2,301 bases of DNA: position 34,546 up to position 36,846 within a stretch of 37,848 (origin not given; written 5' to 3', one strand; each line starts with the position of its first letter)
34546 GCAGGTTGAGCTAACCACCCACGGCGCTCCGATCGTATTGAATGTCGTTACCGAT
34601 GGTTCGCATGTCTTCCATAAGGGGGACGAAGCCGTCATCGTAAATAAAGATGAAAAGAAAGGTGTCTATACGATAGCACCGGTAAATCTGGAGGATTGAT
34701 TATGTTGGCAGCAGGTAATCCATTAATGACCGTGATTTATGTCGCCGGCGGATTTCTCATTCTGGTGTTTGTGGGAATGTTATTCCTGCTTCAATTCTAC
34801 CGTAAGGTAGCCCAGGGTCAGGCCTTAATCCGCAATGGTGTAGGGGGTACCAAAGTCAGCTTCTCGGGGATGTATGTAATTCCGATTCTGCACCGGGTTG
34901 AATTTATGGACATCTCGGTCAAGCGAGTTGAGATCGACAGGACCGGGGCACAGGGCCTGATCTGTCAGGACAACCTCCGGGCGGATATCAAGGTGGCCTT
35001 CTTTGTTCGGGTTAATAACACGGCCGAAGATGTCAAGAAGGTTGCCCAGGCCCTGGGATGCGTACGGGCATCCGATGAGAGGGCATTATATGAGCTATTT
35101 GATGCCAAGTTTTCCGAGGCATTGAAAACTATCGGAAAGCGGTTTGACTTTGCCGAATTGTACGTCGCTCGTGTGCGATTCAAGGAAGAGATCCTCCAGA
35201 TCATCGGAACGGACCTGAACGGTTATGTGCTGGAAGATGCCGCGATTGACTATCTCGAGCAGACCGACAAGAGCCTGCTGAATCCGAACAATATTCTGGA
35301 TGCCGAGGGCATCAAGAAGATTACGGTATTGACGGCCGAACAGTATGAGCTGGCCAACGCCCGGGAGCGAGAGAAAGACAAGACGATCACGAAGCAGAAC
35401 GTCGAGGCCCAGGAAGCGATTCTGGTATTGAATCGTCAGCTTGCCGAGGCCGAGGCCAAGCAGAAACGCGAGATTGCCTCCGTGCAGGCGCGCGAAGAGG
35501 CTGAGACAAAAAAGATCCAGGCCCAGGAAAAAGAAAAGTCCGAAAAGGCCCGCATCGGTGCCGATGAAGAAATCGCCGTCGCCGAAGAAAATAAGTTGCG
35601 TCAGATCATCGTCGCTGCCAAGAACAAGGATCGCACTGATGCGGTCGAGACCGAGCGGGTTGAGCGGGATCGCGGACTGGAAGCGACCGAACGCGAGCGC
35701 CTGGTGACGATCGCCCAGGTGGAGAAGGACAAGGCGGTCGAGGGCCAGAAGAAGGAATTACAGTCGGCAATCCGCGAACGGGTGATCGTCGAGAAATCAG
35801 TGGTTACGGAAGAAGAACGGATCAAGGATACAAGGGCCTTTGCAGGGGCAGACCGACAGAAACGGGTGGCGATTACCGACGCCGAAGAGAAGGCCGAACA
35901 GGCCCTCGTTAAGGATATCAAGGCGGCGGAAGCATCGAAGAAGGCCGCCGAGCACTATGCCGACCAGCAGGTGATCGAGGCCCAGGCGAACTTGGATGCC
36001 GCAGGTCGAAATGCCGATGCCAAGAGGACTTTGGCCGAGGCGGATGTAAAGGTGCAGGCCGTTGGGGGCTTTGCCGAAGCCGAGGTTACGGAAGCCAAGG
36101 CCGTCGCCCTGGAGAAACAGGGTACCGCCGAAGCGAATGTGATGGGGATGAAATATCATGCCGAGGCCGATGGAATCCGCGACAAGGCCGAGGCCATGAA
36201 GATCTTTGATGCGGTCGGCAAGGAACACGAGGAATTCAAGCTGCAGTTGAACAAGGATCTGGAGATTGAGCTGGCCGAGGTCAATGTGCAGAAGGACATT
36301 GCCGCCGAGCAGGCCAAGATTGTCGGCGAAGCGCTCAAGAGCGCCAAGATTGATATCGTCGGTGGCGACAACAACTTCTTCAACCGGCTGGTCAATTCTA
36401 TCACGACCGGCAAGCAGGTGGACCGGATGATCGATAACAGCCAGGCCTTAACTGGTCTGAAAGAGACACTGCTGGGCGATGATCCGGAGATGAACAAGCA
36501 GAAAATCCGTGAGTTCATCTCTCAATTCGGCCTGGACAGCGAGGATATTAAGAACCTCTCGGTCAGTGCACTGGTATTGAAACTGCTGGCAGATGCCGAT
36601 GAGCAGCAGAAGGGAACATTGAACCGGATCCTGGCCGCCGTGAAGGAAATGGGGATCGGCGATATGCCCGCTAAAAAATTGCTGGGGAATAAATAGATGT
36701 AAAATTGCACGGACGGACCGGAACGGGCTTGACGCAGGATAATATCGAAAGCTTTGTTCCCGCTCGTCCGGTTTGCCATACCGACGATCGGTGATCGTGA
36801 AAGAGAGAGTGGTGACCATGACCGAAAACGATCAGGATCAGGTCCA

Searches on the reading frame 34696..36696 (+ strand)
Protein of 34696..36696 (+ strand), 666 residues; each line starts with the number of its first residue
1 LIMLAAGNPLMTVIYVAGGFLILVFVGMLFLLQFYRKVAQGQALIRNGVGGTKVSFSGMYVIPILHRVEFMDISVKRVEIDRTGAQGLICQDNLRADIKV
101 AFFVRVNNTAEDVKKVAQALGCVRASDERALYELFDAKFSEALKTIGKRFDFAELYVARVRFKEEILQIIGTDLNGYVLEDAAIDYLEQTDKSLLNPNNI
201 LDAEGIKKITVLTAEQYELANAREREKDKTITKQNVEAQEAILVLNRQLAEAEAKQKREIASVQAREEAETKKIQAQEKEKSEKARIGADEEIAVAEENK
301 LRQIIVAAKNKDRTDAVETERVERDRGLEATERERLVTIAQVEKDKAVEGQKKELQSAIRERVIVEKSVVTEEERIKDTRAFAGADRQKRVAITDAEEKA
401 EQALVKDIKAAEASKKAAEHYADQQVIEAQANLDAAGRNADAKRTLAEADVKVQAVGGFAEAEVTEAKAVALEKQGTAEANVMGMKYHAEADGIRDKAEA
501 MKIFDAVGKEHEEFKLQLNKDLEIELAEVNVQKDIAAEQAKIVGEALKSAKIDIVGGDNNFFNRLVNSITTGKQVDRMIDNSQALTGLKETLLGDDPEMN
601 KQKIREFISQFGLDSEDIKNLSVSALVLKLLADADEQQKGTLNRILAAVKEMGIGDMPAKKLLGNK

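Call 4: search_protein_families(library=pfam, proteins=[window:34696-36696:+], max_evalue=0.01)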
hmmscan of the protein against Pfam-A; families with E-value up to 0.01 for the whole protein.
window:34696-36696:+ (666 aa): 0 families

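Call 5: search_protein_families(library=ncbifam, proteins=[window:34696-36696:+], max_evalue=0.01)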
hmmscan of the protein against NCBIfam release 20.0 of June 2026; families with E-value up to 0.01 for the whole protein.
window:34696-36696:+ (666 aa): 0 families

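Call 7: find_encoding_contigs(protein=window:34696-36693:+, flank=10000, max_places=6)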
Protein window:34696-36693:+ (666 aa): no gene with exactly this product is on record in the collection.

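Call 17: search_protein_families(library=pfam, proteins=[window:34696-36693:+], max_evalue=1)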
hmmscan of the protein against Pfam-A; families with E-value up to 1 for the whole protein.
window:34696-36693:+ (666 aa): 0 families

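Call 22: search_solved_structures(query=window:34696-36693:+, max_evalue=1)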
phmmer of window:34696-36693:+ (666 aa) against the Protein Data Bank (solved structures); distinct sequences matched with E-value up to 1: 0.

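Call 36: search_protein_families(library=padloc, proteins=[window:34696-36693:+], max_evalue=0.01)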
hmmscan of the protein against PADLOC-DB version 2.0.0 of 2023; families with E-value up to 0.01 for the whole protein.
window:34696-36693:+ (666 aa): 0 families

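Call 44: search_solved_structures(query=A2, max_evalue=0.1)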
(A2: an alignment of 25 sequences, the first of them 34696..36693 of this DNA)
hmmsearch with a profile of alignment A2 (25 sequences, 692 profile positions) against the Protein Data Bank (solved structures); distinct sequences matched with E-value up to 0.1: 0.

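Call 46: find_homologous_proteins(query=window:34696-36693:+, max_evalue=0.00001)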
Query window:34696-36693:+ (666 aa): 8000 proteins with E <= 0.00001 among 8000 candidates; the best 120 are listed.
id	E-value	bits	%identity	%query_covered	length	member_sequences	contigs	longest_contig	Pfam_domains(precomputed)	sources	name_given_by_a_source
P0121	0.0e+0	1324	96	100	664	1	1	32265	-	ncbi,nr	ncbi:MAG: hypothetical protein JW828_08305 [Sedimentisphaerales bacterium]|nr:hypothetical protein [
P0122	0.0e+0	1129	85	95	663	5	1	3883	-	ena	-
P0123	0.0e+0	1109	82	100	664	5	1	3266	-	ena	-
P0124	0.0e+0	1105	80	100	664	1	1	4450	-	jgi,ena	-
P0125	0.0e+0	1101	81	100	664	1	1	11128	-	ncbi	-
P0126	0.0e+0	1099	80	100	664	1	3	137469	-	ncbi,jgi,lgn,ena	-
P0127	0.0e+0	1087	81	98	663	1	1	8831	-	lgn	-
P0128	0.0e+0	1068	79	97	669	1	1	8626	-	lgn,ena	-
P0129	0.0e+0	1049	77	99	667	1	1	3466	-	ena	-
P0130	0.0e+0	1049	78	97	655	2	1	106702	-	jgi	jgi:uncharacterized membrane protein YqiK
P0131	0.0e+0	1046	80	95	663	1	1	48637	-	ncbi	-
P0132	0.0e+0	1044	79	95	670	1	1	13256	-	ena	-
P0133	0.0e+0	1043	79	95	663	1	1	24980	-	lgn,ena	-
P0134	0.0e+0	1043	79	95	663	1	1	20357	-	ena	-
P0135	0.0e+0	1043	79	97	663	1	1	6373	-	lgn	-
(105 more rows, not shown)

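Call 62: predict_structure(alignment_id=A3)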
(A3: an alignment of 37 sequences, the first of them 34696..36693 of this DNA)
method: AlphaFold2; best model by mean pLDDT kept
length: 666 residues; sequences in the alignment: 37
mean_pLDDT: 54.6   pTM: 0.20
mean pLDDT of the five models: 54.6, 52.2, 52.0, 49.3, 49.0
residues with pLDDT >= 90: 0; 70-90: 159; 50-70: 238; < 50: 269
segments of 3 or more residues with pLDDT < 50: 36-109, 119-187, 190-209, 343-349, 351-356, 358-378, 380-382, 502-504, 550-593
pLDDT, mean of each block of 10 residues (from residue 1): 55 76 76 51 33 32 27 23 28 40 41 52 43 42 33 36 36 31 42 40 45 53 56 64 76 77 75 75 71 71 69 68 66 54 48 45 41 46 52 69 71 73 75 75 67 53 55 55 51 53 51 61 64 66 56 35 40 36 36 53 63 59 76 74 75 73 57
secondary structure, 60 per line:
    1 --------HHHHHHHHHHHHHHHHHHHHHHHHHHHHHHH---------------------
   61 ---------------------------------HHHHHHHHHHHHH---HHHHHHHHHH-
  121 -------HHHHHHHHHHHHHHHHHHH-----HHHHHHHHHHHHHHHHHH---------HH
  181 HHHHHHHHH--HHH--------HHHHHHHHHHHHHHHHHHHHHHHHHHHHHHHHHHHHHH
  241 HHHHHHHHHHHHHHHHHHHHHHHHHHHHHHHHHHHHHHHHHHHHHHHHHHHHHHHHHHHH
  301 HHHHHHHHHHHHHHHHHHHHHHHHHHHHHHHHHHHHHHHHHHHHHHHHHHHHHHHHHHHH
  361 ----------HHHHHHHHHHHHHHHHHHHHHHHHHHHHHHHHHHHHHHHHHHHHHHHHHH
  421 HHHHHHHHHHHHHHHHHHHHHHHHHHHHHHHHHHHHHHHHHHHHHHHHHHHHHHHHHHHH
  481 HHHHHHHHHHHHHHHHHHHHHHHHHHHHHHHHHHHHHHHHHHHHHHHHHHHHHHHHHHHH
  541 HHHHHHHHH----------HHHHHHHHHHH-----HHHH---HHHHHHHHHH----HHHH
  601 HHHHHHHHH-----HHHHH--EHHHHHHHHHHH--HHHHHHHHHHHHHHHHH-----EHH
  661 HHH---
elements in order (helices of 4 or more, strands of 3 or more residues): H9-39 H94-106 H110-119 H128-146 H152-169 H179-189 H203-360 H371-549 H560-570 H576-579 H583-592 H597-609 H615-619 H623-633 H636-652 H659-663
